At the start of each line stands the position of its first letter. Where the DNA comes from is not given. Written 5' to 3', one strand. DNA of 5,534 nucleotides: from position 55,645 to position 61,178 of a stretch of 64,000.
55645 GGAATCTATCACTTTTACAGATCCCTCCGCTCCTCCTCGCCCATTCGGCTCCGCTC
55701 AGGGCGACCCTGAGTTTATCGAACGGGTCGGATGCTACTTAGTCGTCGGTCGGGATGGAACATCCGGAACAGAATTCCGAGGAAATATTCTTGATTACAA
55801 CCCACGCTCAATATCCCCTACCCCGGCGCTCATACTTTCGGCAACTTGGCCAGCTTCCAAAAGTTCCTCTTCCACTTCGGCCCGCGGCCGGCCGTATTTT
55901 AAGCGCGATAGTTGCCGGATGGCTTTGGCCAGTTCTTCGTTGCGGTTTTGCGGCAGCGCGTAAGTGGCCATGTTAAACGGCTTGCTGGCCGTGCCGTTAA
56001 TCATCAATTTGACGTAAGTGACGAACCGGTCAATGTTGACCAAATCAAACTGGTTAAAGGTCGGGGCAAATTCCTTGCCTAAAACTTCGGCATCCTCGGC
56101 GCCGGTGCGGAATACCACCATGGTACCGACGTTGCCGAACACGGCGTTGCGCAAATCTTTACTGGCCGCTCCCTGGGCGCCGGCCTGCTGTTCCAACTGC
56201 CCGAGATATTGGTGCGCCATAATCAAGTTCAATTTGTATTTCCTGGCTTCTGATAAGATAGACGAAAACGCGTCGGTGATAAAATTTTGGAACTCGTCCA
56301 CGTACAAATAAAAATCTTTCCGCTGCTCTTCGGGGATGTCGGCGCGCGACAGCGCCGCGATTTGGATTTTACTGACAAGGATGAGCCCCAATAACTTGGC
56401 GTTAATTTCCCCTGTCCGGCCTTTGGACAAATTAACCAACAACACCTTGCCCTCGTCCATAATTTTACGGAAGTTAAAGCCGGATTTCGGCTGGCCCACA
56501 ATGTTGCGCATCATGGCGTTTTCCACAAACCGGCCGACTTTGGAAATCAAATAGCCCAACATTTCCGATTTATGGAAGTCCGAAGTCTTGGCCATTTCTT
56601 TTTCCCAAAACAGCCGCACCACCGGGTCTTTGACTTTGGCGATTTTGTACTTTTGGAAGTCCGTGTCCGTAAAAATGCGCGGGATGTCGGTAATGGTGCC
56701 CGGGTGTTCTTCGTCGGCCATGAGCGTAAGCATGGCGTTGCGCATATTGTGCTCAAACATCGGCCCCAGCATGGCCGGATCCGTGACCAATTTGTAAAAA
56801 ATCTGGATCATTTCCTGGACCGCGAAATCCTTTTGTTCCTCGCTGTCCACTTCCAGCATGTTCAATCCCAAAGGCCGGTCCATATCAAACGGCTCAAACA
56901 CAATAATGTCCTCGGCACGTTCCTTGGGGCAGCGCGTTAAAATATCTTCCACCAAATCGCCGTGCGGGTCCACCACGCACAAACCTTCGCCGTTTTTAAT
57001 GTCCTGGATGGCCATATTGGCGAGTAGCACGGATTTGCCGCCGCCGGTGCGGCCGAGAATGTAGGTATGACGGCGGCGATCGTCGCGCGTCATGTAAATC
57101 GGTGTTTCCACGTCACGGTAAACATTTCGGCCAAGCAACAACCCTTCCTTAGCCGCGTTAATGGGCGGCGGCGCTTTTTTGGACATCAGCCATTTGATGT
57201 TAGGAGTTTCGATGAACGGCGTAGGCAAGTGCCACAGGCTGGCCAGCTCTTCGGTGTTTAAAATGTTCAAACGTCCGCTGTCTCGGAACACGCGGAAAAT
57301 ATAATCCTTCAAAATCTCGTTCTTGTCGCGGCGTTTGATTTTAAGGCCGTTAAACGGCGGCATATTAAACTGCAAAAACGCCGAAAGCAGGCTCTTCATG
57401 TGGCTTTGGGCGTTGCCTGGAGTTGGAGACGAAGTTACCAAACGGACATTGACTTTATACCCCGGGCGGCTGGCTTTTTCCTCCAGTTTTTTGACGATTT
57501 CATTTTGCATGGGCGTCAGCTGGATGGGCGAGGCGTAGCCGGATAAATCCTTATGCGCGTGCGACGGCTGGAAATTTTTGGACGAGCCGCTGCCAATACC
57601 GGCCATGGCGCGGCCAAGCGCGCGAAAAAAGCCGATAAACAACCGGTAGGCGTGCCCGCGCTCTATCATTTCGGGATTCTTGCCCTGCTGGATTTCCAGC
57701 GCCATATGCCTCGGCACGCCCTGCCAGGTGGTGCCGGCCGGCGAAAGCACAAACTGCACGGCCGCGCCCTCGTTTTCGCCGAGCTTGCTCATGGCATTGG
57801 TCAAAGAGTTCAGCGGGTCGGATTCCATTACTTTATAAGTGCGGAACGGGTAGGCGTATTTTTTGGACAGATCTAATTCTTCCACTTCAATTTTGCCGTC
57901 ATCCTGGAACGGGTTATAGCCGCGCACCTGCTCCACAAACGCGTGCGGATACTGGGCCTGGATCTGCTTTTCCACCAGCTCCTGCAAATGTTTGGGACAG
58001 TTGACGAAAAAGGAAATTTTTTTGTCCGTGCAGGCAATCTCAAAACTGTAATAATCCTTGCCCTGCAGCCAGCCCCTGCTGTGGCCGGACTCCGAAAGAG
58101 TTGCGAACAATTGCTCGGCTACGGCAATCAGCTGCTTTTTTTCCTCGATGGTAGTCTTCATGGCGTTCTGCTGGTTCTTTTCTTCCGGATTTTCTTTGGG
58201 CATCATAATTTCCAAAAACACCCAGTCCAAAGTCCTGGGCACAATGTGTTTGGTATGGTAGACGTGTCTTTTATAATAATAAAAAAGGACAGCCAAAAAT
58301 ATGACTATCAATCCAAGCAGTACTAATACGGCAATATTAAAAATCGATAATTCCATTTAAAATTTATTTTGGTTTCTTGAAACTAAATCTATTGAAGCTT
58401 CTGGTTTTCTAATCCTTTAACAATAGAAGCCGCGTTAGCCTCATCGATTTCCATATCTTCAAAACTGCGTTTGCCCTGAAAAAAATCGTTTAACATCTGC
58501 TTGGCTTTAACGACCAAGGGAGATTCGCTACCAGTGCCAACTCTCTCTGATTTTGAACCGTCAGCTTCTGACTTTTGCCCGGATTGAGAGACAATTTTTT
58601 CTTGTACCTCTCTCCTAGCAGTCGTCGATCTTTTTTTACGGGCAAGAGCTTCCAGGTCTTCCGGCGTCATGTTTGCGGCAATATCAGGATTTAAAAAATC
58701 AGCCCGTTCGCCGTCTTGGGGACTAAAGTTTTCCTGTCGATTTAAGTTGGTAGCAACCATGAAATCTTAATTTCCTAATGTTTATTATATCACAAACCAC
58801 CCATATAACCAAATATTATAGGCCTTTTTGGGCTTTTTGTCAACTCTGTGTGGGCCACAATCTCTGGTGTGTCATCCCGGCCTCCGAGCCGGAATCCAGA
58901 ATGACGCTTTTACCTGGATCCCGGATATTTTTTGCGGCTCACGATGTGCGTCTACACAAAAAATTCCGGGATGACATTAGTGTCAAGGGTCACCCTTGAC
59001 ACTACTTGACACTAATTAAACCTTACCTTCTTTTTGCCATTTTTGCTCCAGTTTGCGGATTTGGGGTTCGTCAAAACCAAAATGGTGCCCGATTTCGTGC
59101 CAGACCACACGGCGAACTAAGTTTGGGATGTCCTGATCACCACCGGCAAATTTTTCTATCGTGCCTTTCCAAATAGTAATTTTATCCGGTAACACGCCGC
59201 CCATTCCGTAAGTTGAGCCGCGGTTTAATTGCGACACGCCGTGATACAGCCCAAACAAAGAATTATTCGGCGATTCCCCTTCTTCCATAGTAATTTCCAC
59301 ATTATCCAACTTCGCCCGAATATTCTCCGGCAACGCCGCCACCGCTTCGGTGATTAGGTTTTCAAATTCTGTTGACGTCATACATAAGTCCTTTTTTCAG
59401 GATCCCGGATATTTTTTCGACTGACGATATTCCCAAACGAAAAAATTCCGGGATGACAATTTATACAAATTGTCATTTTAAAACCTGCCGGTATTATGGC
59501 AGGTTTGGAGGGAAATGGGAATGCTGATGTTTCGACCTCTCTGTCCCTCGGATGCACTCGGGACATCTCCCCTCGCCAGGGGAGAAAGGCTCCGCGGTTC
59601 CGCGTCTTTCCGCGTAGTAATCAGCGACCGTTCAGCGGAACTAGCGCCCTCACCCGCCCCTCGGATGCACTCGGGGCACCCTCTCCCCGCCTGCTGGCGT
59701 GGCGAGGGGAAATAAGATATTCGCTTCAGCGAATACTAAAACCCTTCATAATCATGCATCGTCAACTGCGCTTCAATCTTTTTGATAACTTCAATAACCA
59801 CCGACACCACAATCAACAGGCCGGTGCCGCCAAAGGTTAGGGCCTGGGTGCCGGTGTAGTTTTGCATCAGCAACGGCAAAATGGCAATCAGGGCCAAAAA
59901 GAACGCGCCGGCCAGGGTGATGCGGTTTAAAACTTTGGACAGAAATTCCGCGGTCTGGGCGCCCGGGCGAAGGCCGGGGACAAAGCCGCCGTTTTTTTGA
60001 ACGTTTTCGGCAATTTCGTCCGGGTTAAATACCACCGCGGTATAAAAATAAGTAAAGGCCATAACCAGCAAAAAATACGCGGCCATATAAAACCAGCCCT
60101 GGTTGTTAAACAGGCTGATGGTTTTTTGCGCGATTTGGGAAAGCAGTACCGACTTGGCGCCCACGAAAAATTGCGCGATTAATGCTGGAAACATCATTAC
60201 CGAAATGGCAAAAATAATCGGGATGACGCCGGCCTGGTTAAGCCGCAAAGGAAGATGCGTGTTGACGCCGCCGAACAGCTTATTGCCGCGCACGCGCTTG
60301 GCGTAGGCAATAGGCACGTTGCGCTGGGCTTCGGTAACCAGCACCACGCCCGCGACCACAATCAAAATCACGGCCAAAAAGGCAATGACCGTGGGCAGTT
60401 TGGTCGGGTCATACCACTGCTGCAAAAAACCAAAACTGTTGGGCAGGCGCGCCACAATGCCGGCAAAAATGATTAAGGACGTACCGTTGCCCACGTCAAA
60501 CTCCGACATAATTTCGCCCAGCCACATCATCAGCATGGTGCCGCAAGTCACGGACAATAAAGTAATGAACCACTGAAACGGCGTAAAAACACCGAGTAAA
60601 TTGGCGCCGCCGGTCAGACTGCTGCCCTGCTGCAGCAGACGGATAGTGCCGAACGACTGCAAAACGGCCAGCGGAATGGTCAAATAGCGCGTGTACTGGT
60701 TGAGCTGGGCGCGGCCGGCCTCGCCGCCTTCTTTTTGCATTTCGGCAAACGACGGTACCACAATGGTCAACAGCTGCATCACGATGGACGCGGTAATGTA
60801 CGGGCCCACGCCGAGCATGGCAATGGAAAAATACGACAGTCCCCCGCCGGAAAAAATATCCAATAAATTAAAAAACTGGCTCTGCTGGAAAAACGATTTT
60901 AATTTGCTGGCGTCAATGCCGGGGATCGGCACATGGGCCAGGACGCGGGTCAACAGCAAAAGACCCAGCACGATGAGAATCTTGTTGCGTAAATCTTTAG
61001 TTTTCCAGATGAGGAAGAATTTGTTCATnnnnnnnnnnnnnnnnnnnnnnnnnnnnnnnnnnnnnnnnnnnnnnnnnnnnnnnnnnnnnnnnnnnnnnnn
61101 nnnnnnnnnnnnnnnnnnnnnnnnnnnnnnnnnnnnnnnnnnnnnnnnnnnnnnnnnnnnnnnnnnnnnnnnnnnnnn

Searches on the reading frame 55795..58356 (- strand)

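Call 74: search_protein_families(library=pfam, proteins=[window:55795-58356:-], max_evalue=0.00001)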
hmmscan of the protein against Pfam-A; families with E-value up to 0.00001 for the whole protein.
window:55795-58356:- (853 aa): 3 families
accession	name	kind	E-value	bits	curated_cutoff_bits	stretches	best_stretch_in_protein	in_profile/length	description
PF02534.20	T4SS-DNA_transf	-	1.1e-09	38.1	20.1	1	422-733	38-356/468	Type IV secretory system Conjugative DNA transfer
PF10412.15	TrwB_AAD_bind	-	1.2e-08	34.8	20.5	1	423-753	10-312/387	Type IV secretion-system coupling protein DNA-binding domain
PF01935.23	DUF87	-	1.1e-06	29.3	23.2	1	415-512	9-101/220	Helicase HerA, central domain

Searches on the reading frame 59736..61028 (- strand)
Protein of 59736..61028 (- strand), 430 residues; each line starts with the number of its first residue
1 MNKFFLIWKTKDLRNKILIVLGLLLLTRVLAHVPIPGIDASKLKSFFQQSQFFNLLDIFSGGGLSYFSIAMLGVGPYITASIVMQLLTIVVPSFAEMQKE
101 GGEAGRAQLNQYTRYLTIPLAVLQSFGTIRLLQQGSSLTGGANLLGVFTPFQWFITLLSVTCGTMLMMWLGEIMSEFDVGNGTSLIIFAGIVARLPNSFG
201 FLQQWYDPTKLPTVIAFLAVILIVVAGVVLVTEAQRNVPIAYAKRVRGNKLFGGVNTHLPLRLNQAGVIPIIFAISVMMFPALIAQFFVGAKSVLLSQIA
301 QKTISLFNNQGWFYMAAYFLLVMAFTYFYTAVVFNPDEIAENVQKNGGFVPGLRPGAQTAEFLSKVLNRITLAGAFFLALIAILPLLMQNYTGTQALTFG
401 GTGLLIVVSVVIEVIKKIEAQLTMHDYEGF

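Call 74: search_protein_families(library=pfam, proteins=[window:59736-61028:-], max_evalue=0.00001)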
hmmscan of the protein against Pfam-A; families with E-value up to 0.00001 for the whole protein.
window:59736-61028:- (430 aa): 1 family
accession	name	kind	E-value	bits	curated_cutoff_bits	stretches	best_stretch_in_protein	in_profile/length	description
PF00344.25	SecY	-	5.2e-107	358.2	32.2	1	68-414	1-305/306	SecY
